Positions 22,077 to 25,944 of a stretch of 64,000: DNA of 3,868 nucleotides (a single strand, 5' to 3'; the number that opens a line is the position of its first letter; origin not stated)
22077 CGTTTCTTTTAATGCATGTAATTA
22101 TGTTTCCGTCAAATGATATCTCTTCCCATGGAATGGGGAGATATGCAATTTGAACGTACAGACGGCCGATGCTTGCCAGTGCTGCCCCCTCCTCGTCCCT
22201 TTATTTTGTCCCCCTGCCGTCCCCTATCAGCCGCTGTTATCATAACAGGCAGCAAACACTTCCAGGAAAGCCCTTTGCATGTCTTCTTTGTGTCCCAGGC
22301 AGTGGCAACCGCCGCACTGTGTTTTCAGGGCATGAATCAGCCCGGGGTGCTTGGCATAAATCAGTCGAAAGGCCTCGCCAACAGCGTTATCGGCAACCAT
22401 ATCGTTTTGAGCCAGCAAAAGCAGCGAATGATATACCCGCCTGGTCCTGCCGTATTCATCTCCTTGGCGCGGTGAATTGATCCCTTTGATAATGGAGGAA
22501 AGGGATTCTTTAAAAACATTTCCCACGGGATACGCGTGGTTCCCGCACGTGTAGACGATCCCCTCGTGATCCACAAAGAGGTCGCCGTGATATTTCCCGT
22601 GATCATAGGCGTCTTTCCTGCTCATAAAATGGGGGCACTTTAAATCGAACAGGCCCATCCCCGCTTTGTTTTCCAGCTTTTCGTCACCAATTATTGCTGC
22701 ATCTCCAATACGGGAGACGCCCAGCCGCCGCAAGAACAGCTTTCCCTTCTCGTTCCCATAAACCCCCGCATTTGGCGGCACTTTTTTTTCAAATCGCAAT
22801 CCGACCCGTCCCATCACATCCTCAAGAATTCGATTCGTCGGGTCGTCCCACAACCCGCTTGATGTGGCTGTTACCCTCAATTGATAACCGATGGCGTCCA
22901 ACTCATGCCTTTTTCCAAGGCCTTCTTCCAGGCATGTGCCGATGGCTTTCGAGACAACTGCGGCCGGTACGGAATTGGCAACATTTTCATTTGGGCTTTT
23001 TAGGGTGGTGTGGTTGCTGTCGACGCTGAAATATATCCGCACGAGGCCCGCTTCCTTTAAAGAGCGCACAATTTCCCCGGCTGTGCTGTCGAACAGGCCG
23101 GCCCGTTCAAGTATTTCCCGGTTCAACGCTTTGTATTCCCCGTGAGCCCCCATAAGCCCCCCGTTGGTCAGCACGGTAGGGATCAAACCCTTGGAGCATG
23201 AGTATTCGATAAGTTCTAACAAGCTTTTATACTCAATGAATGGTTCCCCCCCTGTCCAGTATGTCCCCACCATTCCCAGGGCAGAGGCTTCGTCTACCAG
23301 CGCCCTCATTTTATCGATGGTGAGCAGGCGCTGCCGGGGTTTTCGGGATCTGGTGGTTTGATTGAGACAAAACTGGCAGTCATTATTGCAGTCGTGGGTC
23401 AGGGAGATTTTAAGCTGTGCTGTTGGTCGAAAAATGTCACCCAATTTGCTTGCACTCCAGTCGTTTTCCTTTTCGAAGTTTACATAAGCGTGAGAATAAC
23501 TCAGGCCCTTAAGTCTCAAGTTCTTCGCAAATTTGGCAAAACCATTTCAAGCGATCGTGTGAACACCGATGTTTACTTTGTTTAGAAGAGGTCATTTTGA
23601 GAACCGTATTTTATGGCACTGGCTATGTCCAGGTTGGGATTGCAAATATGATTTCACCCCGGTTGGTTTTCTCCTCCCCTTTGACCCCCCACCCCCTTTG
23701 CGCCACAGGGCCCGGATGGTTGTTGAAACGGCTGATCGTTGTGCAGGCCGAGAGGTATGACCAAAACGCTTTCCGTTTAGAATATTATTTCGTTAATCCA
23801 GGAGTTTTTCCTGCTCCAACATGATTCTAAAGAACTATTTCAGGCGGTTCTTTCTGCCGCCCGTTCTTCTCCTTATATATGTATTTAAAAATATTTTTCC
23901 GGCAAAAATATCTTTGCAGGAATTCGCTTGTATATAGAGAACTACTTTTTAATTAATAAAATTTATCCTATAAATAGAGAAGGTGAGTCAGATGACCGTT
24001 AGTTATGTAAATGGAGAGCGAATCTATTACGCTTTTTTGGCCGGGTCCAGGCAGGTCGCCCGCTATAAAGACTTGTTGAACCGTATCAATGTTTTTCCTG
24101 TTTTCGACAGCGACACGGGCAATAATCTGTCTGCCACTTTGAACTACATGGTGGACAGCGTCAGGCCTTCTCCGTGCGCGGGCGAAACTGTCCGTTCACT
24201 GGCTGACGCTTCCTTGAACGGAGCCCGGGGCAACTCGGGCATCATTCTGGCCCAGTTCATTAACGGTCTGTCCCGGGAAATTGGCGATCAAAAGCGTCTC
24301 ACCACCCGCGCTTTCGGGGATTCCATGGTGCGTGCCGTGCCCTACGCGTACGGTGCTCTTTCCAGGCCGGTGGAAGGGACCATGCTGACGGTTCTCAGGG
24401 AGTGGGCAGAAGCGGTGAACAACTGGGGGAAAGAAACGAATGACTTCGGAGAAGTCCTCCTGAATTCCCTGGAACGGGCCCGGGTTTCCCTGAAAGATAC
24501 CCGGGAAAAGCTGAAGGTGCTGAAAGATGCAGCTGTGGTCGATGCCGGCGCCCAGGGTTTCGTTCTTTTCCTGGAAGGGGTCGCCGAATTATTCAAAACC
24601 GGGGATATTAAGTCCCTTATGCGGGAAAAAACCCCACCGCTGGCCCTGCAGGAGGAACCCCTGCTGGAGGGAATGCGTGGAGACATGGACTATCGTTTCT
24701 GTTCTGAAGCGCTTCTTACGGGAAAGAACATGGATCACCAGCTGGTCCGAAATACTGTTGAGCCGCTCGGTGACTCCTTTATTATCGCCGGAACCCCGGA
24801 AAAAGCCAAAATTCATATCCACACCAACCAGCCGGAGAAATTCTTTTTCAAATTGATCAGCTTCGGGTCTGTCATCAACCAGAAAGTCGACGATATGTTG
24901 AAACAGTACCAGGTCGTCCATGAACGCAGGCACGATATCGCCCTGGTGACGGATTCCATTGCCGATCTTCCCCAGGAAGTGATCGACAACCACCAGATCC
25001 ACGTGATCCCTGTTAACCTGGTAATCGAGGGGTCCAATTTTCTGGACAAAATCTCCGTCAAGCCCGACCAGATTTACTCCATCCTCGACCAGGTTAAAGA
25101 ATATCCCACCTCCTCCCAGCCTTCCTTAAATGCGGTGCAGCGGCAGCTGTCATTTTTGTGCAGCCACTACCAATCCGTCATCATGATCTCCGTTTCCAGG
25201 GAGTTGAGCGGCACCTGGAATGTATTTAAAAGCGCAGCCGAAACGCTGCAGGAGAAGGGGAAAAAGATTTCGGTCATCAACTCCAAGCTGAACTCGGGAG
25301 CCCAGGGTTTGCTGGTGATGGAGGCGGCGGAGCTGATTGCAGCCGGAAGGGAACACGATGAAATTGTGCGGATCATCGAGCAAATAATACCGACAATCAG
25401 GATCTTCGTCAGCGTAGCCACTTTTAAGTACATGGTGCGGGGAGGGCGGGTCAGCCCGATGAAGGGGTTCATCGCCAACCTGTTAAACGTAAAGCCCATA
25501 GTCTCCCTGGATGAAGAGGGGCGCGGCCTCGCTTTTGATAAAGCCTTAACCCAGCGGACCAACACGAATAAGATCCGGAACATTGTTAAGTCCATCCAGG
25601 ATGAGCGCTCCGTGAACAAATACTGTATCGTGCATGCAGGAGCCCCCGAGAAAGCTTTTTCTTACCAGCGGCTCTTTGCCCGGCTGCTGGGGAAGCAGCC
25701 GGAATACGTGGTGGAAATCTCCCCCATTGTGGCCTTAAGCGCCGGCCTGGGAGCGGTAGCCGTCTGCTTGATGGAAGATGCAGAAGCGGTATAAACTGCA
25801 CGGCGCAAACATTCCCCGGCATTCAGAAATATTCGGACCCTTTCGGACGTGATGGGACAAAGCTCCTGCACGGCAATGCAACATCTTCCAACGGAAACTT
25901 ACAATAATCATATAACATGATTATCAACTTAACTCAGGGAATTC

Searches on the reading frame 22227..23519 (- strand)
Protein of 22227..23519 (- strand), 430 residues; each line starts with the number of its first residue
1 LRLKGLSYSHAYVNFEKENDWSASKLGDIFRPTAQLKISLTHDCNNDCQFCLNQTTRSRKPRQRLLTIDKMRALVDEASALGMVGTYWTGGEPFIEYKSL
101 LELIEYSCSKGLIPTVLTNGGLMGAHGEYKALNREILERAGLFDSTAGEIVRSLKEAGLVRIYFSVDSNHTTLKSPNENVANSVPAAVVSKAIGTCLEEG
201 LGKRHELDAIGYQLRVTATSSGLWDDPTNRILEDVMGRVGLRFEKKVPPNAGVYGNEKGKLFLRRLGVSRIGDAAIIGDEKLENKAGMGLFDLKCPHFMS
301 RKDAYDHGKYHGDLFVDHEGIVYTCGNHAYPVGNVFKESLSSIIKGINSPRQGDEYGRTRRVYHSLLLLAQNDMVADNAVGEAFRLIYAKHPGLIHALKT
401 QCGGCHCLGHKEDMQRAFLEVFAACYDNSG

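Call 28: search_protein_families(library=pfam, proteins=[window:22227-23519:-], max_evalue=0.00001)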
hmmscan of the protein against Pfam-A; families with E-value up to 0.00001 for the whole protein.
window:22227-23519:- (430 aa): 2 families
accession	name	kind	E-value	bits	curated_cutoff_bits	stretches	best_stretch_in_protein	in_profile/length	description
PF04055.27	Radical_SAM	-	3e-13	50.7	29.5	1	38-171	1-114/166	Radical SAM superfamily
PF13353.11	Fer4_12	-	3.7e-06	27.7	22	1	41-113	12-83/137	4Fe-4S single cluster domain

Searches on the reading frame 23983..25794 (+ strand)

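Call 28: search_protein_families(library=pfam, proteins=[window:23983-25794:+], max_evalue=0.00001)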
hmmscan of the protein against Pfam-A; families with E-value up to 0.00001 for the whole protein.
window:23983-25794:+ (603 aa): 3 families
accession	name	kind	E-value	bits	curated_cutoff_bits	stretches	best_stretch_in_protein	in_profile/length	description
PF02645.21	DegV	-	7.1e-66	222.8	27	1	319-598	2-279/280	Uncharacterised protein, DegV family COG1307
PF02734.22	Dak2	-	2.1e-32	112.9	27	1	40-201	2-173/174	DAK2 domain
PF21645.3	FakA-like_M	-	7.3e-18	64.6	24.9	1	237-310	2-78/80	Fatty acid kinase subunit A-like, middle domain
